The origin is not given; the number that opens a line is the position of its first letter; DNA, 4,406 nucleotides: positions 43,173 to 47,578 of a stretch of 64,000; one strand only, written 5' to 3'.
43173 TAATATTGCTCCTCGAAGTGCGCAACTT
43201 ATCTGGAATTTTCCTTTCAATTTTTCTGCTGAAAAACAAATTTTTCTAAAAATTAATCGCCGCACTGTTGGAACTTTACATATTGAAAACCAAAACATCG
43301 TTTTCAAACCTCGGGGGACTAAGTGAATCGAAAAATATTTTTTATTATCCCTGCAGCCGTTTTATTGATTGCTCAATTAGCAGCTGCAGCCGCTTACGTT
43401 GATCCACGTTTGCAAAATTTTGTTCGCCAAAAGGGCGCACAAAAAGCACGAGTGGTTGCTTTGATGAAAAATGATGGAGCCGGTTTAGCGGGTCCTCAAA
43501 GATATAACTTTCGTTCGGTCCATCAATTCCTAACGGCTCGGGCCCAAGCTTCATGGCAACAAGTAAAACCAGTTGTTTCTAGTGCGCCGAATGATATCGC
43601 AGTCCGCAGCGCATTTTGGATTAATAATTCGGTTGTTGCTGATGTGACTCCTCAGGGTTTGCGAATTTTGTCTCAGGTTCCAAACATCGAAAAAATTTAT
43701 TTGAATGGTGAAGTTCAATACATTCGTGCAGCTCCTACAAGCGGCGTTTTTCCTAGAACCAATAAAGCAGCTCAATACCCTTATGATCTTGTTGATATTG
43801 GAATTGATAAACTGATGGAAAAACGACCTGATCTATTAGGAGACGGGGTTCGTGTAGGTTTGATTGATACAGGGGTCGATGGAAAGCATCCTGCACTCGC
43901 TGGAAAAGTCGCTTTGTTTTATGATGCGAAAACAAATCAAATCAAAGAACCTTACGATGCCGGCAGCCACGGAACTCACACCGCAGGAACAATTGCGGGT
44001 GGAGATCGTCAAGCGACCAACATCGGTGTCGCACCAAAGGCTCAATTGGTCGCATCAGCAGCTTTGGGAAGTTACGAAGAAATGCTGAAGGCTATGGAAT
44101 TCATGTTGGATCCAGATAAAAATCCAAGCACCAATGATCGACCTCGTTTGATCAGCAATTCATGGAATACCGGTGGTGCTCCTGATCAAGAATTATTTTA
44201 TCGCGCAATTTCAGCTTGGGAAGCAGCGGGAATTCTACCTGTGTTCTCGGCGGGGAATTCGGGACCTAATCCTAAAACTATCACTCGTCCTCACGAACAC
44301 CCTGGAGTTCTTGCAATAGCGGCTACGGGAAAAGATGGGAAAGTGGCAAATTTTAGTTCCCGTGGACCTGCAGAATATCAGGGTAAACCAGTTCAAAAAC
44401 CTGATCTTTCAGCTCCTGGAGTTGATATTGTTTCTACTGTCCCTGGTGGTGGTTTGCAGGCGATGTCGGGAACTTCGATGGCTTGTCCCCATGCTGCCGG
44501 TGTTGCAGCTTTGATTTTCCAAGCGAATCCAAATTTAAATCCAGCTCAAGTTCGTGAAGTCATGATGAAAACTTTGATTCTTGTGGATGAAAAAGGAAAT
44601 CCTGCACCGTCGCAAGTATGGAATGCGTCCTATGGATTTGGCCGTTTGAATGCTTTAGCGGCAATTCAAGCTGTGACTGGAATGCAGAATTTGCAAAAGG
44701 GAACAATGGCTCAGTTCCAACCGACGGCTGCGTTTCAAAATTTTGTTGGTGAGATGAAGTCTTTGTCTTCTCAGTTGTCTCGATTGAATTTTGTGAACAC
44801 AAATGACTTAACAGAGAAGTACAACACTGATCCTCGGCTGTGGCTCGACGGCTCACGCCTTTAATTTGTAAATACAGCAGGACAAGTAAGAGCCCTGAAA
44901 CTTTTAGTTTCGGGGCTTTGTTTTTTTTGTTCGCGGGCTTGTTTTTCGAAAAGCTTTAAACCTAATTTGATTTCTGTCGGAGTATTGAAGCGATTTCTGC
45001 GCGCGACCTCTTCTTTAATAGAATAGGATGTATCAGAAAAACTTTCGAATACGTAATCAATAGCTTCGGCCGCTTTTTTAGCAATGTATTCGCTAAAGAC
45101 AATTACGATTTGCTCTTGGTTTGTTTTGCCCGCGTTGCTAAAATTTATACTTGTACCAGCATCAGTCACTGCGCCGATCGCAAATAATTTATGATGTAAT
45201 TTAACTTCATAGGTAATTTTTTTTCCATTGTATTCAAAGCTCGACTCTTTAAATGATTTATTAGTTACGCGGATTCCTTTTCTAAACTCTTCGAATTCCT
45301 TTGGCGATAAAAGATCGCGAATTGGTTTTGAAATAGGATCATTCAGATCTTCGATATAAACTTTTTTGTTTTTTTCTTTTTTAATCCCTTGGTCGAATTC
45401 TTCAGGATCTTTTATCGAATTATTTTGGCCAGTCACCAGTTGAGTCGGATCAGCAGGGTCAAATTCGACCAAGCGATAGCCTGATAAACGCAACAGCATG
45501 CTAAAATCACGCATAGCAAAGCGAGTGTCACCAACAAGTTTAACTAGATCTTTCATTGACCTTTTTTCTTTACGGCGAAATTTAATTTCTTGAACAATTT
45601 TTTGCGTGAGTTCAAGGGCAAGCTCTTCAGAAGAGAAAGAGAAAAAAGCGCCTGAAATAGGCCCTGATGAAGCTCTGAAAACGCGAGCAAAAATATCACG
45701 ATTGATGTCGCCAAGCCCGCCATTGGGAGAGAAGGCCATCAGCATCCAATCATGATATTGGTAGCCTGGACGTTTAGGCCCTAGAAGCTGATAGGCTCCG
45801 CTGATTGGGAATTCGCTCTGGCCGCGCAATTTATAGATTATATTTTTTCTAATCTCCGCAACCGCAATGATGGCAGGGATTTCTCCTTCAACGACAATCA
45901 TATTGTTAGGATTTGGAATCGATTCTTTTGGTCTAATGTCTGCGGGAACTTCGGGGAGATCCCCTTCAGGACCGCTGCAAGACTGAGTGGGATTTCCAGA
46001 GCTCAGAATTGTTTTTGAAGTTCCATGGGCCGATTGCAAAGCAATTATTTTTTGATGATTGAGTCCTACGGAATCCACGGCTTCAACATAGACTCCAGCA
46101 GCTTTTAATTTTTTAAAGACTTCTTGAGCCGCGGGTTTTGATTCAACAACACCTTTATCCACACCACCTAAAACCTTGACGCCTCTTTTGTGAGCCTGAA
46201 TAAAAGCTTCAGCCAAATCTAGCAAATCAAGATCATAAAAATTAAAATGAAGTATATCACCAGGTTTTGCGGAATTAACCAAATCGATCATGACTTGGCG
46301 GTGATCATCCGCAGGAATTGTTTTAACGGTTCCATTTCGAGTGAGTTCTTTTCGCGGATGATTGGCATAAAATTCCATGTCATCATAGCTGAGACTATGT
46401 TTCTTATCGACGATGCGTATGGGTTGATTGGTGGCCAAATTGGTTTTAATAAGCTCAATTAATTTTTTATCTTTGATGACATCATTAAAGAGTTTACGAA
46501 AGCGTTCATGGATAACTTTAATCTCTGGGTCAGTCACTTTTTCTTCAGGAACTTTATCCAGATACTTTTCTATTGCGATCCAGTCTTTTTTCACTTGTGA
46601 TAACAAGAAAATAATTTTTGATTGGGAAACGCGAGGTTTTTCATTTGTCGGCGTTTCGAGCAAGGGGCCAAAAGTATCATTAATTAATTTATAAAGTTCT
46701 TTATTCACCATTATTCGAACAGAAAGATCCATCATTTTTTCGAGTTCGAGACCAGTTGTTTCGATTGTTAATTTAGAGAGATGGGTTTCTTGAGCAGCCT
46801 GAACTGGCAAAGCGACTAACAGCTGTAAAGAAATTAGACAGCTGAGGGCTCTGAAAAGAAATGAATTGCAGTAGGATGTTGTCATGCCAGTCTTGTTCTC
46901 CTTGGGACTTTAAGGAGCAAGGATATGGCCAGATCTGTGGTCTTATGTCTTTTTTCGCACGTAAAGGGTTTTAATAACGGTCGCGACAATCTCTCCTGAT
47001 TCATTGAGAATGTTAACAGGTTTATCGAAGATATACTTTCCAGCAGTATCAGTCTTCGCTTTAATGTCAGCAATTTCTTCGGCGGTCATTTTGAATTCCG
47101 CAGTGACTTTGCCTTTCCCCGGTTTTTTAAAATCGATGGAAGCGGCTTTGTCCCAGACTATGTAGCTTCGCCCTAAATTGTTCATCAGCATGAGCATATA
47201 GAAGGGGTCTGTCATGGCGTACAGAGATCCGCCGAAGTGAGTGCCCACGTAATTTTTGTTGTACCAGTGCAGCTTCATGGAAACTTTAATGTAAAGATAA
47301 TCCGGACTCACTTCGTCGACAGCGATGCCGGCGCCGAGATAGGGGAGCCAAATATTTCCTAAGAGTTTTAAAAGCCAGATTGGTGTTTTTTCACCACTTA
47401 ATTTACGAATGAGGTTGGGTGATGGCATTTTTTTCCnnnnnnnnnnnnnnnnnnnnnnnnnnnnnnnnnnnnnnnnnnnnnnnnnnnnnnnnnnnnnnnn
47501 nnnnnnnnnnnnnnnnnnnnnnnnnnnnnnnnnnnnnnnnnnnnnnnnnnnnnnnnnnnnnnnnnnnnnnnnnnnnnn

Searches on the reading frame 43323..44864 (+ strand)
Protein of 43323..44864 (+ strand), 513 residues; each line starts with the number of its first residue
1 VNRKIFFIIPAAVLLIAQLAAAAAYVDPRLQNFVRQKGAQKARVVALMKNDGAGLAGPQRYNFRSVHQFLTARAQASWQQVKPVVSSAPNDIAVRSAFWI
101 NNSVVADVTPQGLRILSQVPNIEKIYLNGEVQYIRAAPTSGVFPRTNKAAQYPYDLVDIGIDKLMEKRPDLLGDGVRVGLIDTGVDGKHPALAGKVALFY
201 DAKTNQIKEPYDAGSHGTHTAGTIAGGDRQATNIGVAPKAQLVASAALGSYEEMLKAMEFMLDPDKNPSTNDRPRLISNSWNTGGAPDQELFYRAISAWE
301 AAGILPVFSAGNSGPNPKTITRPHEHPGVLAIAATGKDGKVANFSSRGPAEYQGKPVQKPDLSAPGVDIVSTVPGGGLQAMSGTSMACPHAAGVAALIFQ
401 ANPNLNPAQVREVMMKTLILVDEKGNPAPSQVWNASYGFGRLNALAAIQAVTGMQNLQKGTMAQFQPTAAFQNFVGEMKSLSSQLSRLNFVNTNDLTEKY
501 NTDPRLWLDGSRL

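Call 22: search_protein_families(library=pfam, proteins=[window:43323-44864:+], max_evalue=0.001)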
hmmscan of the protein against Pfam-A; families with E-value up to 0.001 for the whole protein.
window:43323-44864:+ (513 aa): 1 family
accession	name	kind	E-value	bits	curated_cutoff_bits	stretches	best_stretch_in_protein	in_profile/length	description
PF00082.27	Peptidase_S8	-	2.4e-54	185.1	21.8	1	173-440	1-288/288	Subtilase family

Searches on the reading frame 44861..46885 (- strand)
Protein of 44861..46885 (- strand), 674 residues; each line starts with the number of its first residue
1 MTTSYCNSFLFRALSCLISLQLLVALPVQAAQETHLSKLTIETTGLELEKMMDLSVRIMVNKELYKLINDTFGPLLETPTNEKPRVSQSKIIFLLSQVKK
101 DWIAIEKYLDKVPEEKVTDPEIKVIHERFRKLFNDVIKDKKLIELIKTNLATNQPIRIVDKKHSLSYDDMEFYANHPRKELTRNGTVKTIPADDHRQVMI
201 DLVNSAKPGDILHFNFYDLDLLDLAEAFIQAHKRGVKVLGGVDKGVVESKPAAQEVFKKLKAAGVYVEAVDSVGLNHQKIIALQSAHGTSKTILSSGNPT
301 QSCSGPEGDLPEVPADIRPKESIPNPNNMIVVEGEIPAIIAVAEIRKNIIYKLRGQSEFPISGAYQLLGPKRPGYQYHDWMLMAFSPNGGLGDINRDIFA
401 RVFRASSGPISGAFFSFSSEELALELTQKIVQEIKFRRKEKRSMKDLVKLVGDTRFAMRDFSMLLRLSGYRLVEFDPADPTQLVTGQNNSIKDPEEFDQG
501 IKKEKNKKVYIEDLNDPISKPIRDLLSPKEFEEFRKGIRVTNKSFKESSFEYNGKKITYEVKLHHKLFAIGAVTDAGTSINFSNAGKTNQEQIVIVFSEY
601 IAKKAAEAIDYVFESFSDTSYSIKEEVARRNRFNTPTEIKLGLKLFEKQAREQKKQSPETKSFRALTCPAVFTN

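Call 22: search_protein_families(library=pfam, proteins=[window:44861-46885:-], max_evalue=0.001)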
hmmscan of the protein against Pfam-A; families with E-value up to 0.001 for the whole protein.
window:44861-46885:- (674 aa): 1 family
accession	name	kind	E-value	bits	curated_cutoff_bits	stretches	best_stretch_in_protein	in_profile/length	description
PF13091.12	PLDc_2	-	1.2e-08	35.3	27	0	201-300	3-101/132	PLD-like domain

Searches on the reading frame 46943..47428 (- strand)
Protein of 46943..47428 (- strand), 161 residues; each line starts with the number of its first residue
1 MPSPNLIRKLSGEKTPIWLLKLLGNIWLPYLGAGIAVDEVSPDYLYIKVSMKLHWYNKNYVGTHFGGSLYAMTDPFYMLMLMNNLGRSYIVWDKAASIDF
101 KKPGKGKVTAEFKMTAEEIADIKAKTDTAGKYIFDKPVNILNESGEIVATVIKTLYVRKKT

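Call 22: search_protein_families(library=pfam, proteins=[window:46943-47428:-], max_evalue=0.001)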
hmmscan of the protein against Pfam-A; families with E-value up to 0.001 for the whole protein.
window:46943-47428:- (161 aa): 1 family
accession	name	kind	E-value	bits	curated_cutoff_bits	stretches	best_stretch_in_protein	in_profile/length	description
PF14539.12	DUF4442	-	1.5e-21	77.4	25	1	24-157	9-132/132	Domain of unknown function (DUF4442)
